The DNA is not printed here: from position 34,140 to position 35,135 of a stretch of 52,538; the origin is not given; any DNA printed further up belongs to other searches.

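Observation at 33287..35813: Haem ABC importer hmuTUV paired with two secreted neocarzinostatin-fold-like paralogues: candidate new haem-capture module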

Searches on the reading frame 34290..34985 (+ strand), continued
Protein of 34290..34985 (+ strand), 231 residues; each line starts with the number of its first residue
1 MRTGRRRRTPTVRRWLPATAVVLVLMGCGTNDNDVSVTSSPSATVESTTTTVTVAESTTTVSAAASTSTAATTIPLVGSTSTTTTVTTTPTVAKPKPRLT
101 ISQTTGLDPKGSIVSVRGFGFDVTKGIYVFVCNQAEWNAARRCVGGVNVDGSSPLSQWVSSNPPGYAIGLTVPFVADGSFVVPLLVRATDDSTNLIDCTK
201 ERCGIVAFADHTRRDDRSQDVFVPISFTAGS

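Call 97: find_encoding_contigs(protein=P0253, flank=8000, max_places=1)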
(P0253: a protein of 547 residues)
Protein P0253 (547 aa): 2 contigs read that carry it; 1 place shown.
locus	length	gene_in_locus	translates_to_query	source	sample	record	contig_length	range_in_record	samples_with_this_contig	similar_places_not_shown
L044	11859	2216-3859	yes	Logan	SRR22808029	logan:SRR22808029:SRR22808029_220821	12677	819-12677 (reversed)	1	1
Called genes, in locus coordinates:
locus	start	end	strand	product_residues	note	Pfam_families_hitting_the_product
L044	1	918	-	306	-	?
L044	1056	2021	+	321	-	PF07987:DUF1775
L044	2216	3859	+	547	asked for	PF00960:Neocarzinostat (faint), PF10615:DUF2470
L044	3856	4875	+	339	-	PF01497:Peripla_BP_2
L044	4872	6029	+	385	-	PF01032:FecCD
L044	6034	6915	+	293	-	PF09818:ABC_ATPase (faint), PF00005:ABC_tran, PF02463:SMC_N (faint), PF13304:AAA_21 (weak)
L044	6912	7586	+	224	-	PF01126:Heme_oxygenase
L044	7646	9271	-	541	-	PF04213:HtaA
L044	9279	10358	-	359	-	PF04213:HtaA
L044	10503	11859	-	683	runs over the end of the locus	PF01757:Acyl_transf_3, PF19040:SGNH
